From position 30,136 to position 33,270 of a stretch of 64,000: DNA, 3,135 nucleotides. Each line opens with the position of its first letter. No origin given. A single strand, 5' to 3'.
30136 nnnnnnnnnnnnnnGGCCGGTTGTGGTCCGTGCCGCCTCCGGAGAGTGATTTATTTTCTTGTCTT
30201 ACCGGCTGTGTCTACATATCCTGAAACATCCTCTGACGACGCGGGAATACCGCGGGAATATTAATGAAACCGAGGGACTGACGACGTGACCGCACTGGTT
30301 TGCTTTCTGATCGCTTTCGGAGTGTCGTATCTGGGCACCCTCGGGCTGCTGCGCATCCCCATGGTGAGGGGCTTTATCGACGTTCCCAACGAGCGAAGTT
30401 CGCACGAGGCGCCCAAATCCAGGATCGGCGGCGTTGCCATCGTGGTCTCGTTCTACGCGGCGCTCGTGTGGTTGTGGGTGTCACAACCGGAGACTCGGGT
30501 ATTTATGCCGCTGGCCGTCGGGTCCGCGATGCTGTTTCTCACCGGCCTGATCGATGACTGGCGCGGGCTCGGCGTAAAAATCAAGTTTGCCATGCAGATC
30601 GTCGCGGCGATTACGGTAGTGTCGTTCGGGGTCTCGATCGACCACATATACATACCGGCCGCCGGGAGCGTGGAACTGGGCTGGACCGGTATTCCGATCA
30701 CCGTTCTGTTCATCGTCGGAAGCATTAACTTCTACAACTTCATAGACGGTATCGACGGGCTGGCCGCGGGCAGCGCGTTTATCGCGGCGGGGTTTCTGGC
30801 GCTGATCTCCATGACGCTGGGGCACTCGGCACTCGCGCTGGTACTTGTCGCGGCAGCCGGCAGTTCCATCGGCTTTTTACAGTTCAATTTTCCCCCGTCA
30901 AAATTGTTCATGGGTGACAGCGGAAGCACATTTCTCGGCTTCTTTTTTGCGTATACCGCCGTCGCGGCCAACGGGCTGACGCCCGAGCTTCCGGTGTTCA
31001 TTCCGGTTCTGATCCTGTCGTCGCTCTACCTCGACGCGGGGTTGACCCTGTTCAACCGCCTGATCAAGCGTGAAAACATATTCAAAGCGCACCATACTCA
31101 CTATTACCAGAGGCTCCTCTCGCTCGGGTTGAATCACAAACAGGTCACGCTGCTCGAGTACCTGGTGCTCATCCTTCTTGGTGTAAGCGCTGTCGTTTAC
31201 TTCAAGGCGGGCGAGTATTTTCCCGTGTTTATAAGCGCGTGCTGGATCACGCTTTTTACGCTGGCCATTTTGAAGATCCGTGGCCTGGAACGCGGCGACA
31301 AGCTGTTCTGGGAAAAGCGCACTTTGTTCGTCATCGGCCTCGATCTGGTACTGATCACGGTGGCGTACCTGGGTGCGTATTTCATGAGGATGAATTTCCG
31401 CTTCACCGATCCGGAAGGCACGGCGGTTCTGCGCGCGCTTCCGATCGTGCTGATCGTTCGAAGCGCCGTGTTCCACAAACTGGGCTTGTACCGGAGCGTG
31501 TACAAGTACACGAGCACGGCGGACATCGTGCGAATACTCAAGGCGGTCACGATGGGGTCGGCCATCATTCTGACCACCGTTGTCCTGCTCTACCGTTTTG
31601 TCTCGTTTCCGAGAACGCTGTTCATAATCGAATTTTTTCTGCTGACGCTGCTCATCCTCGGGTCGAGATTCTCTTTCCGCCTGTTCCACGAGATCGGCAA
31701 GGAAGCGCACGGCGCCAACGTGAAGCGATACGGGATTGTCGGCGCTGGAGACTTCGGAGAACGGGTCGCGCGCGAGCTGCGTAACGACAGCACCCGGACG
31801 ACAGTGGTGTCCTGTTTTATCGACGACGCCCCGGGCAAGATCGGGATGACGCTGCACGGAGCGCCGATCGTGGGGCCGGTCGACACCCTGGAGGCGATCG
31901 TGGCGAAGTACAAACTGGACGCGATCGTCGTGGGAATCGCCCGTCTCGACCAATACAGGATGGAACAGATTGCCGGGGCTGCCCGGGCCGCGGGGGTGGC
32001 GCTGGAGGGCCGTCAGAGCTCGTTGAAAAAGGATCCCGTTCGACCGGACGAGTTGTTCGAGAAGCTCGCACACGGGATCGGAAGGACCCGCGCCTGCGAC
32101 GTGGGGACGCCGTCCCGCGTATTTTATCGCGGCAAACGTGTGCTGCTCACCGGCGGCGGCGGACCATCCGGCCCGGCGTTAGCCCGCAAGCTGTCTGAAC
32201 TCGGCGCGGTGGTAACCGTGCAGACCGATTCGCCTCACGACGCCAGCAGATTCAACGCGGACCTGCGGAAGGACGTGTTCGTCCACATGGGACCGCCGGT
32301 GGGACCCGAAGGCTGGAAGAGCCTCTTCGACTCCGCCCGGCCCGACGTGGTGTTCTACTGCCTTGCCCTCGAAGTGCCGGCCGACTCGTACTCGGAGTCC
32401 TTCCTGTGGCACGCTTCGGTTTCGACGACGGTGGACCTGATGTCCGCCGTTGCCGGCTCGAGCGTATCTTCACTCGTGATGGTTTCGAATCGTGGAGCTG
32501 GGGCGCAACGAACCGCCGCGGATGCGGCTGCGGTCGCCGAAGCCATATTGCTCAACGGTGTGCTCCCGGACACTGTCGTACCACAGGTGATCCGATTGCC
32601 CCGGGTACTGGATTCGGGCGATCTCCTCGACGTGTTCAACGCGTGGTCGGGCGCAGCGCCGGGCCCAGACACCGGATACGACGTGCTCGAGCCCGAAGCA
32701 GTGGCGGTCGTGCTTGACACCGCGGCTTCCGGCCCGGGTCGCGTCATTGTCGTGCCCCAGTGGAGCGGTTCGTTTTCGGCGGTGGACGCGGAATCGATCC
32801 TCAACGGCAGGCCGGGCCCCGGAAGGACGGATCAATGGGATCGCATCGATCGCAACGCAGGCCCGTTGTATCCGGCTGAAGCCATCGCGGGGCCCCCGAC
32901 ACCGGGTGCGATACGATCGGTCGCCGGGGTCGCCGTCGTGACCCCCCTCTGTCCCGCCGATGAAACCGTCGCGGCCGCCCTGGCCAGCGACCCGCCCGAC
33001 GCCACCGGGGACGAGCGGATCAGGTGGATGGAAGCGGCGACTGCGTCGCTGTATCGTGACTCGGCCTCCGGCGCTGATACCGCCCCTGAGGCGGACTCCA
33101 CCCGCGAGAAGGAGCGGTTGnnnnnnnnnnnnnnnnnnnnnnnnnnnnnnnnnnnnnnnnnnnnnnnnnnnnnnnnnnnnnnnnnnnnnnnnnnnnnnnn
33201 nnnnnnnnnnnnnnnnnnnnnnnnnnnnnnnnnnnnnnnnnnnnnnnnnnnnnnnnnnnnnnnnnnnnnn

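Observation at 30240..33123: WecA/MraY-family phosphotransferase fused to a CapD/PglF-like module with a degenerate dehydratase domain and Ala/Pro-rich tail, preceded by a direct-repeat operator-like element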

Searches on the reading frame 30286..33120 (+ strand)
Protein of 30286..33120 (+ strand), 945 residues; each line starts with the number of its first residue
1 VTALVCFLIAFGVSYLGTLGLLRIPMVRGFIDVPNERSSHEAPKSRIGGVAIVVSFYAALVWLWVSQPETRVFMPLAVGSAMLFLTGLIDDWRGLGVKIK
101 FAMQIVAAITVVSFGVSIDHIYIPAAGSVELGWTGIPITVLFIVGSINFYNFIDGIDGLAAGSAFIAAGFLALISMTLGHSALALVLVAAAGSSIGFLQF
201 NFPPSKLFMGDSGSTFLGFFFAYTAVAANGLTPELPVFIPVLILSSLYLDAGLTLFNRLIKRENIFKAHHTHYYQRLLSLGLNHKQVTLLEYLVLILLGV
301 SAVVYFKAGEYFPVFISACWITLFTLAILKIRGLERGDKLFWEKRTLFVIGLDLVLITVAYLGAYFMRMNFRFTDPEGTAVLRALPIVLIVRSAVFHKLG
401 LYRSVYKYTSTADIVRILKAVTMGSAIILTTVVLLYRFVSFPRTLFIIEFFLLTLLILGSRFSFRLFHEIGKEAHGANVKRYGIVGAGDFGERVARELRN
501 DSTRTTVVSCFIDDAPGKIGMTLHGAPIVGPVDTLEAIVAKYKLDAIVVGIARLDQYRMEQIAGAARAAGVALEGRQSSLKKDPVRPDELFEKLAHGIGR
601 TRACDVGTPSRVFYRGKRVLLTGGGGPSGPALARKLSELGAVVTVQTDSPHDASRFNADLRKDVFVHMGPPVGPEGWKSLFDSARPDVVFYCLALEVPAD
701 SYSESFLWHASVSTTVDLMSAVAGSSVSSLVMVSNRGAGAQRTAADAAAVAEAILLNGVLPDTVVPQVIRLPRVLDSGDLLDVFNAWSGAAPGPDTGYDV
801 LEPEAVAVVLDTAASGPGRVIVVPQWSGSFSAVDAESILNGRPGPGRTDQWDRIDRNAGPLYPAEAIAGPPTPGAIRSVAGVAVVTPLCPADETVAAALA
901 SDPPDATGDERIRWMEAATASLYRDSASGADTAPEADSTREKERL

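Call 3: search_protein_families(library=pfam, proteins=[window:30286-33120:+], max_evalue=1)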
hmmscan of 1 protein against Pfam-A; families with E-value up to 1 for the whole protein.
window:30286-33120:+ (945 aa): 8 families
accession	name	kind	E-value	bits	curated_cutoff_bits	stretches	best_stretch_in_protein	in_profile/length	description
PF00953.26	Glycos_transf_4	-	5.8e-40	137.3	27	1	75-227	3-158/160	Glycosyl transferase family 4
PF13727.12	CoA_binding_3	-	1.4e-09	38.6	25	1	399-563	3-161/175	CoA-binding domain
PF01370.27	Epimerase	-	0.00019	21.3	20.9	1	619-734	1-114/240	NAD dependent epimerase/dehydratase family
PF13241.12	NAD_binding_7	-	0.0085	17.1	22.1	0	480-571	8-87/104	Putative NAD(P)-binding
PF02254.24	TrkA_N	-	0.013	16.3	23.8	1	484-508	3-27/116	TrkA-N domain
PF01408.29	GFO_IDH_MocA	-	0.039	15.1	24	1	481-553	2-72/120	Oxidoreductase family, NAD-binding Rossmann fold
PF03807.23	F420_oxidored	-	0.079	14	21.6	0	624-664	6-48/94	NADP oxidoreductase coenzyme F420-dependent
PF22580.2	KYNU_C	-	0.09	13.2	27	1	734-771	34-71/90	Kynureninase C-terminal domain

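Call 4: search_protein_families(library=ncbifam, proteins=[window:30286-33120:+], max_evalue=1)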
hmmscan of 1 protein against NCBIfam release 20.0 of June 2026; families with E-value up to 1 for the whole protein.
window:30286-33120:+ (945 aa): 12 families
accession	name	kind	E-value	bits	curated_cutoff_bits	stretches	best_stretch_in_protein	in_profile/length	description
TIGR02380.1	ECA_wecA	exception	3.6e-29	102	326.05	1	10-297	7-300/346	UDP-N-acetylglucosamine--undecaprenyl-phosphate N-acetylglucosaminephosphotransferase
NF053644.1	MraY_archaea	equivalog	2.2e-20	73.3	450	1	100-245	153-291/340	pseudomurein biosynthesis MraY family phospho-N-acetylmuramoyl-pentapeptide-transferase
TIGR00445.1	mraY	equivalog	3.5e-20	72.7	192.05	1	43-304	34-316/321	phospho-N-acetylmuramoyl-pentapeptide-transferase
TIGR03025.1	EPS_sugtrans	subfamily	3.6e-20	72.6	295.55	1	352-572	2-217/445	exopolysaccharide biosynthesis polyprenyl glycosylphosphotransferase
TIGR03023.1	WcaJ_sugtrans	equivalog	7.7e-20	71.6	410.75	1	352-572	2-222/453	undecaprenyl-phosphate glucose phosphotransferase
TIGR03013.1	EpsB_2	subfamily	4.9e-07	29.2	393.35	1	353-551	3-193/443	TIGR03013 family XrtA/PEP-CTERM system glycosyltransferase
TIGR03022.1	WbaP_sugtrans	subfamily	7e-07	28.8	403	1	352-562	4-207/456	undecaprenyl-phosphate galactose phosphotransferase WbaP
TIGR03570.1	NeuD_NnaD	subfamily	2.1e-05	24.2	160.8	1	483-570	3-83/202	NeuD/PglB/VioB family sugar acetyltransferase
TIGR02622.1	CDP_4_6_dhtase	equivalog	3.3e-05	23.2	278.45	1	613-733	1-127/352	CDP-glucose 4,6-dehydratase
NF003995.0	PRK05472.2-4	subfamily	0.0038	16.8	126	1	480-552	84-154/213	redox-sensing transcriptional repressor Rex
NF052558.1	MBtsdlDhBudC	equivalog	0.027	14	270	1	614-665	1-52/250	meso-2,3-butanediol dehydrogenase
NF006565.0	PRK09072.1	equivalog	0.19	11.3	238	1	616-649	5-38/265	SDR family oxidoreductase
